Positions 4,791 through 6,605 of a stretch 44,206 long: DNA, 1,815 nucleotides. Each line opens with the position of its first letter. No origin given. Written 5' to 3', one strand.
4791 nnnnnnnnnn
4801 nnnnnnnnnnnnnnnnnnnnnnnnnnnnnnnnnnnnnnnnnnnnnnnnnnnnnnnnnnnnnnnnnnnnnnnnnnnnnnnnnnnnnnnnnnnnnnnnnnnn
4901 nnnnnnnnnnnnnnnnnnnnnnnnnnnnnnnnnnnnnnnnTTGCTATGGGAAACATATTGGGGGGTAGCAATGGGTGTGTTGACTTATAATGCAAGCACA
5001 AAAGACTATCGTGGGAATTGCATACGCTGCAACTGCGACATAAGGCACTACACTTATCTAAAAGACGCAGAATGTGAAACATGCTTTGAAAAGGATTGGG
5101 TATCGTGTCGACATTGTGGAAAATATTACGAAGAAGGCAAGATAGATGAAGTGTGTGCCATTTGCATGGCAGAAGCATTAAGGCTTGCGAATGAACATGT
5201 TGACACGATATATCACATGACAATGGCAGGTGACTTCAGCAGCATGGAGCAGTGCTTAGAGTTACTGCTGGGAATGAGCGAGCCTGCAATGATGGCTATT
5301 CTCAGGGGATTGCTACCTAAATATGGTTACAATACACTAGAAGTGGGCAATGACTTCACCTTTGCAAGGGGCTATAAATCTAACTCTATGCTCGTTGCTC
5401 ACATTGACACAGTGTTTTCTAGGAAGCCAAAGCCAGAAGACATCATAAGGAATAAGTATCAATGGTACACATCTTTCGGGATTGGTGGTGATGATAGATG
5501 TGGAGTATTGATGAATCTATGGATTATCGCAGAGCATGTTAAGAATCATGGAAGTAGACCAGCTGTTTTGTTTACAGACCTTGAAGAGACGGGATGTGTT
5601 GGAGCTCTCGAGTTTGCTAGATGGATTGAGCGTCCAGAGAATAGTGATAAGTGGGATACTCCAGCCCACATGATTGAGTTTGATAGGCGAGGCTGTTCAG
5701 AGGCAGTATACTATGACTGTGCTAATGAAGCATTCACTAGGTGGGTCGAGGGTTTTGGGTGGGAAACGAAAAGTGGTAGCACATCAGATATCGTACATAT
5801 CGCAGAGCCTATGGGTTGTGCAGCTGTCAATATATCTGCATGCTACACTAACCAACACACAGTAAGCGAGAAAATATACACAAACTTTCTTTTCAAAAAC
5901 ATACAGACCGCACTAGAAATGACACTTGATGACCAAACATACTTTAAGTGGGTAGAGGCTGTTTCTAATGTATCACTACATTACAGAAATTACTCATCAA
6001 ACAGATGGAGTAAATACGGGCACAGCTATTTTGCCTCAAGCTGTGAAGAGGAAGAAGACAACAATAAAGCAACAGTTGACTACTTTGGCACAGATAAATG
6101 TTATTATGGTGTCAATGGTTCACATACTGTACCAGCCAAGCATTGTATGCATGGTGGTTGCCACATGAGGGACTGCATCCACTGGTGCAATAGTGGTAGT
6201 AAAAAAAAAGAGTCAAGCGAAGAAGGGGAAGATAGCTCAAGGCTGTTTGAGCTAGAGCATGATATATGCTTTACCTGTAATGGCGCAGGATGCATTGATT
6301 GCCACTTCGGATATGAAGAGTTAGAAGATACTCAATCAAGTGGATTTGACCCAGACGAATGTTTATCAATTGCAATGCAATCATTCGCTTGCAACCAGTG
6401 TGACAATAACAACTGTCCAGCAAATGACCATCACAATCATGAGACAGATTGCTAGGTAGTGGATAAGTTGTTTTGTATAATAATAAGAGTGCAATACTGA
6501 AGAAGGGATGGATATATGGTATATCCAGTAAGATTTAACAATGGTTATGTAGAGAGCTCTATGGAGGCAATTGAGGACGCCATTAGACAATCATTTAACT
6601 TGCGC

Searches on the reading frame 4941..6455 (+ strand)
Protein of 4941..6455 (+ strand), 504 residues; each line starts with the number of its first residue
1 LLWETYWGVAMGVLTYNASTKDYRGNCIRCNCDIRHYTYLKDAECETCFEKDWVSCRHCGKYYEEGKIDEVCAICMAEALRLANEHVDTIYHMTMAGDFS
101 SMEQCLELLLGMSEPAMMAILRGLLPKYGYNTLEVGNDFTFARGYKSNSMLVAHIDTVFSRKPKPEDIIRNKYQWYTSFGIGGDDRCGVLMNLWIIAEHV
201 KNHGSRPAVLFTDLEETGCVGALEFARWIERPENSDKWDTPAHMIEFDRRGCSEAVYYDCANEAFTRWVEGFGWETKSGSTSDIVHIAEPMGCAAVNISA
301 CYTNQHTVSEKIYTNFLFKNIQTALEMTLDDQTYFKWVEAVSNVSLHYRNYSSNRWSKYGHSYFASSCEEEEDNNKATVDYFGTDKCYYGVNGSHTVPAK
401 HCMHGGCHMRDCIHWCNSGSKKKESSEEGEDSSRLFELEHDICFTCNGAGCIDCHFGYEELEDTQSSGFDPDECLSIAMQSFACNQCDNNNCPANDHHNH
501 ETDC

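Call 22: search_protein_families(library=pfam, proteins=[window:4941-6455:+], max_evalue=0.01)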
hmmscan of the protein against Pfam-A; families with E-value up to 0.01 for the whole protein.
window:4941-6455:+ (504 aa): 2 families
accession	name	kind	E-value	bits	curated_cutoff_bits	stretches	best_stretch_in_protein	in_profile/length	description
PF04389.22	Peptidase_M28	-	0.0059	16.8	21.3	0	150-254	16-99/193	Peptidase family M28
PF01546.33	Peptidase_M20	-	0.0061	16.9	24.6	0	150-236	1-90/206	Peptidase family M20/M25/M40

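Call 64: search_protein_families(library=phrogs, proteins=[window:4941-6452:+], max_evalue=0.01)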
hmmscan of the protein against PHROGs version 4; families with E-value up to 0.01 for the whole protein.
window:4941-6452:+ (504 aa): 3 families
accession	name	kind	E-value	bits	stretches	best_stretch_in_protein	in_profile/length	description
phrog_34186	-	unknown function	4.5e-32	112.8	1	134-365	52-283/368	-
phrog_4191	-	other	4.4e-23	82.9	1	124-362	33-275/342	peptidase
phrog_21791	-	other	1.2e-10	42.6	1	181-362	96-280/348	peptidase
